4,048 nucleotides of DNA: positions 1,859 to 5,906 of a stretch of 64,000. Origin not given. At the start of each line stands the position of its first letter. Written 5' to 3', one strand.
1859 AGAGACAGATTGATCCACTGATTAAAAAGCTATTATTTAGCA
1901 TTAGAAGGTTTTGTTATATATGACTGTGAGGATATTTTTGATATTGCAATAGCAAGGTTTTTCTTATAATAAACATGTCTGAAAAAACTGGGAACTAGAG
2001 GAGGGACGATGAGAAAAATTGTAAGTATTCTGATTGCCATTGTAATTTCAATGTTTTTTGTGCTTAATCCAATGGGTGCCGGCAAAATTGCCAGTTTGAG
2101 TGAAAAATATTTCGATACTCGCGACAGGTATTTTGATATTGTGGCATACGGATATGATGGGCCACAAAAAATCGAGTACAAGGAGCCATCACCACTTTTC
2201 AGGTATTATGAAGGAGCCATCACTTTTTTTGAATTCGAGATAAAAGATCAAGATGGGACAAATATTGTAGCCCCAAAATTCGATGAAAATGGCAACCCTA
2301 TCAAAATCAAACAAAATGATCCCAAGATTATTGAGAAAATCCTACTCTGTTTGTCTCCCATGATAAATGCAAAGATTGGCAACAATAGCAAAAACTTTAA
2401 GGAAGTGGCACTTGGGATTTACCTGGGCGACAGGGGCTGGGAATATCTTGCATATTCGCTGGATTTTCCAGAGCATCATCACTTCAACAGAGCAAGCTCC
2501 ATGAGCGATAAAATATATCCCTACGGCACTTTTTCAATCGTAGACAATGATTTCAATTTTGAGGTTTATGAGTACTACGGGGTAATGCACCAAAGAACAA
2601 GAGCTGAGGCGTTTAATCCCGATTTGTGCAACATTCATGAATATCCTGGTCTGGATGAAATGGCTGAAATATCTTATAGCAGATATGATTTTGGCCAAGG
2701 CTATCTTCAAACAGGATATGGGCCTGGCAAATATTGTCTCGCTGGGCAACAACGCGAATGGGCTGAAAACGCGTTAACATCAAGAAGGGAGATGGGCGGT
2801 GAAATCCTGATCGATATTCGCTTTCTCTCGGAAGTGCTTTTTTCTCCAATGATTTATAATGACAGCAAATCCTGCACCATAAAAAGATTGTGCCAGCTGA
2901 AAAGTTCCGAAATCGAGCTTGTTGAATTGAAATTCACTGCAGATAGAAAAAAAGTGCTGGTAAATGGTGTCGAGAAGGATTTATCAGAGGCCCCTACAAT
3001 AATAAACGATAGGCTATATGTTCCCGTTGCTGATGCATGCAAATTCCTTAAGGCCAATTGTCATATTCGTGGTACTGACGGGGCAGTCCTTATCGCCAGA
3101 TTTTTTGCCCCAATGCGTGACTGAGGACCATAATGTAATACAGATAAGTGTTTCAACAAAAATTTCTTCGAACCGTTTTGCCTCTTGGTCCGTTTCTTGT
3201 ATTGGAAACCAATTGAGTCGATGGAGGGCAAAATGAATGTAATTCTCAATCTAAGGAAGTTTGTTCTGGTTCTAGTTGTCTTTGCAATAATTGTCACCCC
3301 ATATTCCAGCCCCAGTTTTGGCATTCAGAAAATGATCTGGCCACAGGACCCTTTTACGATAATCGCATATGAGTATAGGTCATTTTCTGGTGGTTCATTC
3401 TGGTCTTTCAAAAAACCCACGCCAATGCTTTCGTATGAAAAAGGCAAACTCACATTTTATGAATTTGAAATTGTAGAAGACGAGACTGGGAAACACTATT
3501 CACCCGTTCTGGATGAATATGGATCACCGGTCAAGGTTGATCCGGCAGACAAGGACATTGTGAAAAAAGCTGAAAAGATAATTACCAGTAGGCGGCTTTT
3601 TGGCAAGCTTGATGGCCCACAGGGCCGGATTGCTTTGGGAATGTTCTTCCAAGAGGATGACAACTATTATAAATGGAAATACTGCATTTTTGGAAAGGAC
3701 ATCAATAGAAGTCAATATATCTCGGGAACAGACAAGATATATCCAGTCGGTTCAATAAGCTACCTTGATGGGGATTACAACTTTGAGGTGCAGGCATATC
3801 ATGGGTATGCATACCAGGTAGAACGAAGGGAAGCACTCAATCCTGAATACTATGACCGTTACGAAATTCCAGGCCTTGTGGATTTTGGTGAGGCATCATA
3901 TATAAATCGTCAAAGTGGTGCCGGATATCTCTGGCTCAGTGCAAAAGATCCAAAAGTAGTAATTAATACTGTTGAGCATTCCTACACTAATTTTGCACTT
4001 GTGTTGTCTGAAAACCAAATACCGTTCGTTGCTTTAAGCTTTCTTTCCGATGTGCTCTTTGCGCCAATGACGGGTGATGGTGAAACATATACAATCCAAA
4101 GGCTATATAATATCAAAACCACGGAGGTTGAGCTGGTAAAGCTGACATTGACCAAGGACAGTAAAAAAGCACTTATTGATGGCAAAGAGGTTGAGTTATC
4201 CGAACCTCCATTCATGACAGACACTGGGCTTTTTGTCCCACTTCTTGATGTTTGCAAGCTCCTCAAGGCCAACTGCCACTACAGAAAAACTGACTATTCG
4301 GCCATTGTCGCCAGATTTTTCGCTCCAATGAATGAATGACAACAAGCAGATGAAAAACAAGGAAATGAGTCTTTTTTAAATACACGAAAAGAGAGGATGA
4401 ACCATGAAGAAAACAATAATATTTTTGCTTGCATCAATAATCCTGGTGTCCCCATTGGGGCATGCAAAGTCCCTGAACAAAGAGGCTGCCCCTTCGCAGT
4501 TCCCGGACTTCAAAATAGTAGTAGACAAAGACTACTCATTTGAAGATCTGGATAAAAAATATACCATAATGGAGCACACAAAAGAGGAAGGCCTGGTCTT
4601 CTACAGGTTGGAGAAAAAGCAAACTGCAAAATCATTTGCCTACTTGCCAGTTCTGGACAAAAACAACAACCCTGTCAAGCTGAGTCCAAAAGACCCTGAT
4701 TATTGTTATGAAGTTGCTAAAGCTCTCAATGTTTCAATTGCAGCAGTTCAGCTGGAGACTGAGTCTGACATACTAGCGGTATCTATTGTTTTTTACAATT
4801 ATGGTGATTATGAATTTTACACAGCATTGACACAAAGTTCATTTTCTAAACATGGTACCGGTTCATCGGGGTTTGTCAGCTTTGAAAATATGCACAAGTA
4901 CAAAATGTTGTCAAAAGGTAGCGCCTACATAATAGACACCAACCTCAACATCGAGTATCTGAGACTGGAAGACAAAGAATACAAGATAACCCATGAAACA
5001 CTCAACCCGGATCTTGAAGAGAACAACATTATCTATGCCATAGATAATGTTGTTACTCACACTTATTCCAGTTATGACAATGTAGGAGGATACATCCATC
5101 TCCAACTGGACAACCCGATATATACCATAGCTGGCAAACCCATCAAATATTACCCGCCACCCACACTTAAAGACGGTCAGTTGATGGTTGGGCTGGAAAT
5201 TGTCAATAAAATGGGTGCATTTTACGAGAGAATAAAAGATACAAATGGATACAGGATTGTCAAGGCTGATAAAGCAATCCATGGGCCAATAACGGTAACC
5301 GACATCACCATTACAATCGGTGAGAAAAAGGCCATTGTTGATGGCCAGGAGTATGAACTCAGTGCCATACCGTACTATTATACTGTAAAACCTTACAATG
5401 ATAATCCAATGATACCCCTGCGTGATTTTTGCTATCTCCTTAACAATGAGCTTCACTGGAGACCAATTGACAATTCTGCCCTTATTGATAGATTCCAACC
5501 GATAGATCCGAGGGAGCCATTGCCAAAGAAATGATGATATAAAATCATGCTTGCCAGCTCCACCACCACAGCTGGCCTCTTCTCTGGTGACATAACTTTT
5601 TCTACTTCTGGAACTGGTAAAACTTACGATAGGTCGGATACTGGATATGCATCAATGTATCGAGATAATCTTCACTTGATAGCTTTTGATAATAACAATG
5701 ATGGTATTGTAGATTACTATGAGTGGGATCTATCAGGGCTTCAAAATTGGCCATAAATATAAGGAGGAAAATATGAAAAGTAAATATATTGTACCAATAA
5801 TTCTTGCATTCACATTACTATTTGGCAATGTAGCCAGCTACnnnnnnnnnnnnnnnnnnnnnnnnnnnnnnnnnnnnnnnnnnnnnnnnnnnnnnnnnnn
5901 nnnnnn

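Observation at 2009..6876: Four tandem paralogs of a secreted protein family whose C-terminus is a divergent copper-amine-oxidase-N-terminal (stalk) domain with a conserved CK-LKANCH Cys pair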

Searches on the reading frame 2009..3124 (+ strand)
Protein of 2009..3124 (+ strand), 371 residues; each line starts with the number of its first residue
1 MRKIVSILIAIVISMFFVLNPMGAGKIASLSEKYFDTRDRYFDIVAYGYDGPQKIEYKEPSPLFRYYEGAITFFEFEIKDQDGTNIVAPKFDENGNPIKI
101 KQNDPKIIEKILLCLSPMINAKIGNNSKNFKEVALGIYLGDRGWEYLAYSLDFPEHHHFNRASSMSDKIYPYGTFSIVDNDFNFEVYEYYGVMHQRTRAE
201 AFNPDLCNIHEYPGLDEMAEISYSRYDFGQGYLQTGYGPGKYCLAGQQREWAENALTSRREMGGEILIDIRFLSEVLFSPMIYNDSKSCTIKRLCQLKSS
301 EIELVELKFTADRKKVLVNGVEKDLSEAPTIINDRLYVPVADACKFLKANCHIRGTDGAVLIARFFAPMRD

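Call 3: search_protein_families(library=pfam, proteins=[window:2009-3124:+], max_evalue=10)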
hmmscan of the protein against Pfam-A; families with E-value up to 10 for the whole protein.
window:2009-3124:+ (371 aa): 1 family
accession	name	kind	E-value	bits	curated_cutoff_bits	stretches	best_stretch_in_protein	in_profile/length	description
PF07833.16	Cu_amine_oxidN1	-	4.7e-06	27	24.2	1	264-350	18-96/108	Copper amine oxidase N-terminal domain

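Call 6: search_protein_families(library=ncbifam, proteins=[window:2009-3124:+], max_evalue=1)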
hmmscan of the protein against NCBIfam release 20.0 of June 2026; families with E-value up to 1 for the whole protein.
window:2009-3124:+ (371 aa): 2 families
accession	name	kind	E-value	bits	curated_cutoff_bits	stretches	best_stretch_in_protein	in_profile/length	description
NF041489.1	sigO_reg_RsoA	equivalog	0.05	13.7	100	1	101-128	10-37/77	sigma-O factor regulator RsoA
TIGR00041.1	DTMP_kinase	equivalog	0.17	11.5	83.25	1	305-338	67-100/196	dTMP kinase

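Call 19: search_protein_families(library=phrogs, proteins=[window:2009-3124:+], max_evalue=1)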
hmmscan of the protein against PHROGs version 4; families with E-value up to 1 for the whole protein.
window:2009-3124:+ (371 aa): 0 families

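Call 77: search_protein_families(library=padloc, proteins=[window:2009-3124:+], max_evalue=0.1)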
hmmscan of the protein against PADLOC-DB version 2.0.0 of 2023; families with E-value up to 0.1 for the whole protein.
window:2009-3124:+ (371 aa): 0 families

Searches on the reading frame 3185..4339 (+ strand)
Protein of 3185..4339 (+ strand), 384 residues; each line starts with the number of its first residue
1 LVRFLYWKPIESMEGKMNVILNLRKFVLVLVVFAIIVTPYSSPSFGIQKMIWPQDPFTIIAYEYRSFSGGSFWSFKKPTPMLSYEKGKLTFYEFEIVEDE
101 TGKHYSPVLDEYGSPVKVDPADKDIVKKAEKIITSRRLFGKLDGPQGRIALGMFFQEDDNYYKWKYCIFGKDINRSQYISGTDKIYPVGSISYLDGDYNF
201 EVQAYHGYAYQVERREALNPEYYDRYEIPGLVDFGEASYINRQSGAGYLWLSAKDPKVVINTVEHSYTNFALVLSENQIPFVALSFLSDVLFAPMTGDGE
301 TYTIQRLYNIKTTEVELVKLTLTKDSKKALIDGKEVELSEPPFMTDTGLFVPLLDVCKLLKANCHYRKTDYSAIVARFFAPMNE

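Call 3: search_protein_families(library=pfam, proteins=[window:3185-4339:+], max_evalue=10)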
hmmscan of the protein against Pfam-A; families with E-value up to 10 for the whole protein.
window:3185-4339:+ (384 aa): 1 family
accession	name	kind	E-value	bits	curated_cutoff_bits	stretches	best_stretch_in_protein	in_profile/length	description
PF07833.16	Cu_amine_oxidN1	-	3.8e-05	24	24.2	1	319-367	52-100/108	Copper amine oxidase N-terminal domain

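Call 6: search_protein_families(library=ncbifam, proteins=[window:3185-4339:+], max_evalue=1)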
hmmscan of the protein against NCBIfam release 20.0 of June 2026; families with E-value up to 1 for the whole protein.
window:3185-4339:+ (384 aa): 0 families

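Call 19: search_protein_families(library=phrogs, proteins=[window:3233-4339:+], max_evalue=1)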
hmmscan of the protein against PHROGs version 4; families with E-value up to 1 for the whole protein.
window:3233-4339:+ (368 aa): 1 family
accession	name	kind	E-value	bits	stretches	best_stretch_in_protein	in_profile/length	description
phrog_33165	-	unknown function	0.075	14.5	1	289-320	52-83/104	-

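Call 77: search_protein_families(library=padloc, proteins=[window:3233-4339:+], max_evalue=0.1)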
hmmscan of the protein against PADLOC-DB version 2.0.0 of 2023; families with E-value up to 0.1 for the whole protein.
window:3233-4339:+ (368 aa): 0 families

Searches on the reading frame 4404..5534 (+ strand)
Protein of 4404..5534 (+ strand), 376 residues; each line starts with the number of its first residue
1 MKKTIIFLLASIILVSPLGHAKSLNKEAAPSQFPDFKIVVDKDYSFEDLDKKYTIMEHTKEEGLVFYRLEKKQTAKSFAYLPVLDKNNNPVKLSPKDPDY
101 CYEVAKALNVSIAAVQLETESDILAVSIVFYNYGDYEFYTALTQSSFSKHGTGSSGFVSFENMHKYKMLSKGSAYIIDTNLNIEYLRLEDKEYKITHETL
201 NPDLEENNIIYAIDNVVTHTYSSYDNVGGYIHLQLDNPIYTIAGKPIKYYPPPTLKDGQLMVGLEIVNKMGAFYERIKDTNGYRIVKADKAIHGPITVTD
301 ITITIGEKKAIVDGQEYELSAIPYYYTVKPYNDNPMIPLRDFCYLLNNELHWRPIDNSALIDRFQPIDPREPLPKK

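Call 3: search_protein_families(library=pfam, proteins=[window:4404-5534:+], max_evalue=10)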
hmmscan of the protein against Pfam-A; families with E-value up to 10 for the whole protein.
window:4404-5534:+ (376 aa): 1 family
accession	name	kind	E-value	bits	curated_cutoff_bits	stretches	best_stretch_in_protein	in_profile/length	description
PF07833.16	Cu_amine_oxidN1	-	1.8e-08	34.7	24.2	2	299-355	51-102/108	Copper amine oxidase N-terminal domain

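Call 6: search_protein_families(library=ncbifam, proteins=[window:4404-5534:+], max_evalue=1)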
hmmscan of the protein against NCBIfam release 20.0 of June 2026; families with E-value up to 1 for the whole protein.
window:4404-5534:+ (376 aa): 0 families

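Call 19: search_protein_families(library=phrogs, proteins=[window:4404-5534:+], max_evalue=1)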
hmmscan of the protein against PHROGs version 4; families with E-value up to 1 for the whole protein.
window:4404-5534:+ (376 aa): 1 family
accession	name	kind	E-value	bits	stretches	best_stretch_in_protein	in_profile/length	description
phrog_27121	-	unknown function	0.058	14.3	1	187-250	32-97/123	-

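Call 77: search_protein_families(library=padloc, proteins=[window:4404-5534:+], max_evalue=0.1)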
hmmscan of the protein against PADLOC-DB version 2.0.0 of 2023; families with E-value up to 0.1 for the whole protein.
window:4404-5534:+ (376 aa): 0 families

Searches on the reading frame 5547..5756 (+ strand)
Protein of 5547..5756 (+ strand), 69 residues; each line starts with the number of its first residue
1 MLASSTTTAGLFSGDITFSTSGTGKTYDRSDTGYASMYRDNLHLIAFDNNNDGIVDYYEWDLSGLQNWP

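Call 3: search_protein_families(library=pfam, proteins=[window:5547-5756:+], max_evalue=10)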
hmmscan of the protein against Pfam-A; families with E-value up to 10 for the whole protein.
window:5547-5756:+ (69 aa): 2 families
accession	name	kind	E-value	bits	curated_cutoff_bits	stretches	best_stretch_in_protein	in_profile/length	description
PF13405.12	EF-hand_6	-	0.087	13.1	25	1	46-60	8-22/30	EF-hand domain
PF00036.39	EF-hand_1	-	0.24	11.5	25.4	1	47-60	9-22/29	EF hand domain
